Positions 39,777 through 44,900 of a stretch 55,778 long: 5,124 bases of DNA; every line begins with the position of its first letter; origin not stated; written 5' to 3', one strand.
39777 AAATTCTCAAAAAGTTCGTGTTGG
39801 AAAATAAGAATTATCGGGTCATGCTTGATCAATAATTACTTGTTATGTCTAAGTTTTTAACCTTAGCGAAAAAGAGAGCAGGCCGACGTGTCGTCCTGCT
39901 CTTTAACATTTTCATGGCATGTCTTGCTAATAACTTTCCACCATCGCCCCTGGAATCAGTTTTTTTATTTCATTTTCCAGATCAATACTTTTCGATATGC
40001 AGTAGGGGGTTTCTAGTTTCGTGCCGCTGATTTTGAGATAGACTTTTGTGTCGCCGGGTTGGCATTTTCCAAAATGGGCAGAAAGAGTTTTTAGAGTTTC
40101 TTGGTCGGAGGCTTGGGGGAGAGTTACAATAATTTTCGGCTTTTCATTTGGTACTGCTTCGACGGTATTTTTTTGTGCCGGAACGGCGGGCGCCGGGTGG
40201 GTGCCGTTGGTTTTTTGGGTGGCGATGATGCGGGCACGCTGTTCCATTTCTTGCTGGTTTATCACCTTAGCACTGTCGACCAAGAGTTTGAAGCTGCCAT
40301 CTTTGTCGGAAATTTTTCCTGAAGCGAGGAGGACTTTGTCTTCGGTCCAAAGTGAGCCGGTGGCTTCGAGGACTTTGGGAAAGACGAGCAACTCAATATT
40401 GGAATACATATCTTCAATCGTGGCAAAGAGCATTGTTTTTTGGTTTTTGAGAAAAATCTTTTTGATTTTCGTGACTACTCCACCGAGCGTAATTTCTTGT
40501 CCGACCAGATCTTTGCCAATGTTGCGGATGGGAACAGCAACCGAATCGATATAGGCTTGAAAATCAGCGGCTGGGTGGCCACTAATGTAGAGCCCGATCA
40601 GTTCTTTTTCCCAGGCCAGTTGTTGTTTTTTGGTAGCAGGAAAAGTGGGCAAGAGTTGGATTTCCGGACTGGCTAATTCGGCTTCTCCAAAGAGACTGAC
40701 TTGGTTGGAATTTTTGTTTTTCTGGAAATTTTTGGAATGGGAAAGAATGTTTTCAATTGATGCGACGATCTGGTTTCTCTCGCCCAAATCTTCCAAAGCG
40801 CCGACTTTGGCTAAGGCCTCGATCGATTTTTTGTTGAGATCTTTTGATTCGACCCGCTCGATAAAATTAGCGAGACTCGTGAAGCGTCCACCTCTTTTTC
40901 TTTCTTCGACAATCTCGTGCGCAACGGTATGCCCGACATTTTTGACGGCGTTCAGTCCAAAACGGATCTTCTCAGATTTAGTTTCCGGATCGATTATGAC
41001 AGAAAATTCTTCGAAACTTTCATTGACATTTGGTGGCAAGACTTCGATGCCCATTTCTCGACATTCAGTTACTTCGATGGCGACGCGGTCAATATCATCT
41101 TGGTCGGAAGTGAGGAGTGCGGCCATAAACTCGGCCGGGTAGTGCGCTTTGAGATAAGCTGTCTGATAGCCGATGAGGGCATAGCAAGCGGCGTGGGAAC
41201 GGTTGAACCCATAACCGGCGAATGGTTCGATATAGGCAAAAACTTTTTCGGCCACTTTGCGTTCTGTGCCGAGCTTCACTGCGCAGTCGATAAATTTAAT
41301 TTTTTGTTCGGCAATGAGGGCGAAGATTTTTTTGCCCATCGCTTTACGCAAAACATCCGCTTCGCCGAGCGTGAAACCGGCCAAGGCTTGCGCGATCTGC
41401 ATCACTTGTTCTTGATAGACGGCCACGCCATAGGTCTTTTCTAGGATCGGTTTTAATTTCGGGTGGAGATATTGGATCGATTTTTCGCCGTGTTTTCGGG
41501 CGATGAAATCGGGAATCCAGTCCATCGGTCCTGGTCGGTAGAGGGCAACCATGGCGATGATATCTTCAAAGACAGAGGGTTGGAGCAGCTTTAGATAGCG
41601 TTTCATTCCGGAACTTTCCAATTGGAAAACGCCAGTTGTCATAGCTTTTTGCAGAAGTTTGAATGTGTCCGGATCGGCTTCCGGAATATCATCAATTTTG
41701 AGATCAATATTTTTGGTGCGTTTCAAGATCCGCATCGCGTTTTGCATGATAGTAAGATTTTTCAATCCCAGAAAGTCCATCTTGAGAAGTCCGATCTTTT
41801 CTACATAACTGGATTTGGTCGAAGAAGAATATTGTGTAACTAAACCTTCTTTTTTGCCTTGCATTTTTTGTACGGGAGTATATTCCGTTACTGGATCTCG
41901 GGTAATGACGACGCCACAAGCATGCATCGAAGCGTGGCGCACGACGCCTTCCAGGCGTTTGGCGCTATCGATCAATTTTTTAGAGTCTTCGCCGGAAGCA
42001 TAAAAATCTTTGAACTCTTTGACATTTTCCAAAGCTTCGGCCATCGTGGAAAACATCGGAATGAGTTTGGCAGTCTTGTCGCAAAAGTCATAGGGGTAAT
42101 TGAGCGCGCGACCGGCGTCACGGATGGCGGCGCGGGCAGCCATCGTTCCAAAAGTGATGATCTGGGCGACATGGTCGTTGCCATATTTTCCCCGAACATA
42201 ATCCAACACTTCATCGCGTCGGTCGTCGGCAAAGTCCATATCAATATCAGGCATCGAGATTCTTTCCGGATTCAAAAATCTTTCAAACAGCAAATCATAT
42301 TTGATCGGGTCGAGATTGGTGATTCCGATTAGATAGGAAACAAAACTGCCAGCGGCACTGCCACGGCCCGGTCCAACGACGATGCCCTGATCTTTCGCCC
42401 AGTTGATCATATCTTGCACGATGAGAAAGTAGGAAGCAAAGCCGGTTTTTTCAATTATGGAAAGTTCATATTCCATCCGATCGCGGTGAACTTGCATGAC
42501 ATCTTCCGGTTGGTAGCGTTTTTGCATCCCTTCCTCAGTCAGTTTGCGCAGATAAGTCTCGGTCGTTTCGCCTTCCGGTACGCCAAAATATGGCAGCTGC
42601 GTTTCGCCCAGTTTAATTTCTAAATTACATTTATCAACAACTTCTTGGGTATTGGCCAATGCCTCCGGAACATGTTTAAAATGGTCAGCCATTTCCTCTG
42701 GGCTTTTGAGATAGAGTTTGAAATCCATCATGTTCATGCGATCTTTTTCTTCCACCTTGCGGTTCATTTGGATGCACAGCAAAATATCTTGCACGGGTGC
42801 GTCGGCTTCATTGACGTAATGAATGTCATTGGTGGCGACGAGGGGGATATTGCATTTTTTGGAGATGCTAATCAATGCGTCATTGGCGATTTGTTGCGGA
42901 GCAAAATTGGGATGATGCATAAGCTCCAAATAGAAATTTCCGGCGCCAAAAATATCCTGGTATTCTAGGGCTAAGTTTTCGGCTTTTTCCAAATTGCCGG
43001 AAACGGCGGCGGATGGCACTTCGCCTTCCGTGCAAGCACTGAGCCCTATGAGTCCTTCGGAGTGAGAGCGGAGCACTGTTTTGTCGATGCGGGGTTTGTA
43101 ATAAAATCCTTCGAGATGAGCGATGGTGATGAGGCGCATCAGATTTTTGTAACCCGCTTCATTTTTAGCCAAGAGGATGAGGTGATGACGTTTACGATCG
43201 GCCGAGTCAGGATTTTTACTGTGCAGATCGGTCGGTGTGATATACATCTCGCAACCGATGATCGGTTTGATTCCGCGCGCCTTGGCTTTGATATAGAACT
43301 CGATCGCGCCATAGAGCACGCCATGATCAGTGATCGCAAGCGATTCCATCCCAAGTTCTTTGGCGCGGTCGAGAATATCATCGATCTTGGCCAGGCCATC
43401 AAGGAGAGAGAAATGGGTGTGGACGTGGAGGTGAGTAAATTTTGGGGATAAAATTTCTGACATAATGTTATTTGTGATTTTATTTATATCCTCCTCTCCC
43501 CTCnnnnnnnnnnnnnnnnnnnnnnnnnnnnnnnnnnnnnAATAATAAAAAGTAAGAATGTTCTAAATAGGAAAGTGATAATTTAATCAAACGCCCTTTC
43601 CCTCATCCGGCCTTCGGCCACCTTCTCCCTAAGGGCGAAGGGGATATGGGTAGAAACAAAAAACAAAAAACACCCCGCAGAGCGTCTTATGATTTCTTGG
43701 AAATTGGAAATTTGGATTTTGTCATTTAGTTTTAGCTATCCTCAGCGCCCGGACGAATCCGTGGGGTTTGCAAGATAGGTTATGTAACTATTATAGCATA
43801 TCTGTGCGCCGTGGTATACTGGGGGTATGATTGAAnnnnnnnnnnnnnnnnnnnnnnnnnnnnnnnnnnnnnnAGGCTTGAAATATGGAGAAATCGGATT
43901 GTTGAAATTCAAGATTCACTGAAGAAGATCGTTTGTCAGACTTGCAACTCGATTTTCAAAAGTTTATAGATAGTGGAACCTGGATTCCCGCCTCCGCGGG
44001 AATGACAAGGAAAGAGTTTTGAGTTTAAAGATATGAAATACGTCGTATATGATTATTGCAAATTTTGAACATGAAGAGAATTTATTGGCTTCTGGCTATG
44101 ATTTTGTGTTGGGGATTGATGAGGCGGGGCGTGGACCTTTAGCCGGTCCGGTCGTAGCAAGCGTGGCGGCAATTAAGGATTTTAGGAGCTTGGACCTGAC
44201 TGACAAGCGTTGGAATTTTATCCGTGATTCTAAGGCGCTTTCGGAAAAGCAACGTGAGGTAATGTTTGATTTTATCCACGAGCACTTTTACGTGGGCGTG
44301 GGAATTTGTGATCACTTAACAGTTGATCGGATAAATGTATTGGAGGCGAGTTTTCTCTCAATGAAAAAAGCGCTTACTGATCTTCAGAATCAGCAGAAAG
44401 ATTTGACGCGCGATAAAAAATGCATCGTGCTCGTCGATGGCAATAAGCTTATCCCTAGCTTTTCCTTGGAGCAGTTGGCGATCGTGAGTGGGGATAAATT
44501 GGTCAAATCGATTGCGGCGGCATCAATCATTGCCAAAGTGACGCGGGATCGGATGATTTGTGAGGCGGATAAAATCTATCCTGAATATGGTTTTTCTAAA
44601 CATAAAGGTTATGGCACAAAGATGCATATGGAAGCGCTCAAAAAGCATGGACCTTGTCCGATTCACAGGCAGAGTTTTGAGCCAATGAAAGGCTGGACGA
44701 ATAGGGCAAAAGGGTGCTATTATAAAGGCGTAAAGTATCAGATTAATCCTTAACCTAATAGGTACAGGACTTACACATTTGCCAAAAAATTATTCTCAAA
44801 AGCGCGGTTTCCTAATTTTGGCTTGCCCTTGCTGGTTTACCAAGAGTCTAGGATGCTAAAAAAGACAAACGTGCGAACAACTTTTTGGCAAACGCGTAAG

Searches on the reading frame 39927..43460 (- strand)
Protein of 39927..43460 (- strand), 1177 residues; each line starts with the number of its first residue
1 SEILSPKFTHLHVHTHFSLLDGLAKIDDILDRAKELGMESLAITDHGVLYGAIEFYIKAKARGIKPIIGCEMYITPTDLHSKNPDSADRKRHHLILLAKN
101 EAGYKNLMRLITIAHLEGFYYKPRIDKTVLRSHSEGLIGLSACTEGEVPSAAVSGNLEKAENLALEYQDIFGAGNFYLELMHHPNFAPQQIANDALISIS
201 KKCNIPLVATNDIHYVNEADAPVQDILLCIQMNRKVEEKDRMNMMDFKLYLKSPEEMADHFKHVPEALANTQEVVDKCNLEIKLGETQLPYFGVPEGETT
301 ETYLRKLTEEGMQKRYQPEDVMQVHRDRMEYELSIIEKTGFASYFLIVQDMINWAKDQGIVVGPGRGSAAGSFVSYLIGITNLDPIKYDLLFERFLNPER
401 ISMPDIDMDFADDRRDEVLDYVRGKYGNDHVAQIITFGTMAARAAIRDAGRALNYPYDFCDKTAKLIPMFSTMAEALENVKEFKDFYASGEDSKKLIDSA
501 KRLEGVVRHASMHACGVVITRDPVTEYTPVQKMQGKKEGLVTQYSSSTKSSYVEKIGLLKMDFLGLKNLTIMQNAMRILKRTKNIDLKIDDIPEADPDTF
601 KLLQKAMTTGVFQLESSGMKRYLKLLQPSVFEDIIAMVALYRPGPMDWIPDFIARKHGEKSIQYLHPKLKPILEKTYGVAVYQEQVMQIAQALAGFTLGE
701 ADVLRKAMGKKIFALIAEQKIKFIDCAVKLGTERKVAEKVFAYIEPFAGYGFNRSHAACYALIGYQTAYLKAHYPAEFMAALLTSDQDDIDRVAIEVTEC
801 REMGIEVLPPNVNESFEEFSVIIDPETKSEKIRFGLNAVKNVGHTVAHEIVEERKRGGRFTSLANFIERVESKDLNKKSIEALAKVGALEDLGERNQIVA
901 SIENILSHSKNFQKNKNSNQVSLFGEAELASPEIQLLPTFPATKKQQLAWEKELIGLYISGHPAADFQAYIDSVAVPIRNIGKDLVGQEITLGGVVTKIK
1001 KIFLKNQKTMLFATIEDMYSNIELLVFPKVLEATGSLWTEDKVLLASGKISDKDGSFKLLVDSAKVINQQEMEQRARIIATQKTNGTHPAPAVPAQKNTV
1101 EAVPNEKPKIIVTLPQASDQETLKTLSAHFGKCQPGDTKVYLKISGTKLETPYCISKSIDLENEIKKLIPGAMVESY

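Call 12: search_protein_families(library=pfam, proteins=[window:39927-43460:-], max_evalue=0.01)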
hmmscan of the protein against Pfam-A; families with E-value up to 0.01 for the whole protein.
window:39927-43460:- (1177 aa): 6 families
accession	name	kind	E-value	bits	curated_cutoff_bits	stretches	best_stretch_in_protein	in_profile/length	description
PF07733.18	DNA_pol3_alpha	-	2.5e-102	342.4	23.9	1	303-565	2-260/260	Bacterial DNA polymerase III alpha NTPase domain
PF17657.6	DNA_pol3_finger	-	8.9e-63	211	22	1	568-729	1-164/166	Bacterial DNA polymerase III alpha subunit finger domain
PF02811.25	PHP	-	1.8e-58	197.9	26.4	1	10-183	1-164/164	PHP domain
PF14579.12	HHH_6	-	8.8e-28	96.8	25.6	1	804-896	1-88/90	Helix-hairpin-helix motif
PF01336.31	tRNA_anti-codon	-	6.9e-10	39.2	27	1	990-1067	1-75/75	OB-fold nucleic acid binding domain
PF12836.13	HHH_3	-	0.0025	18.3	27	1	836-884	16-61/65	Helix-hairpin-helix motif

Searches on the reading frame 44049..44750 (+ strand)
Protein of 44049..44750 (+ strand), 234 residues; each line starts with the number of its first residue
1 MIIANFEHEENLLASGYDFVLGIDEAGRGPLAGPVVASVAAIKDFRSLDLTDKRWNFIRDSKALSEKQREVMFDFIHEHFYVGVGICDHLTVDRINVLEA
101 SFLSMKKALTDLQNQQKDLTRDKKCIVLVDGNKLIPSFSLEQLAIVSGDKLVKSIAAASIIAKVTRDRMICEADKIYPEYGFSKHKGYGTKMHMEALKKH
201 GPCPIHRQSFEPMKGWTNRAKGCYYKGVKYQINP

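Call 12: search_protein_families(library=pfam, proteins=[window:44049-44750:+], max_evalue=0.01)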
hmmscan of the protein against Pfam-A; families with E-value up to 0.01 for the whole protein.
window:44049-44750:+ (234 aa): 1 family
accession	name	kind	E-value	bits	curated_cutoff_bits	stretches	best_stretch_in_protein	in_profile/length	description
PF01351.25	RNase_HII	-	1e-33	117.3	25.8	1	21-211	1-197/199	Ribonuclease HII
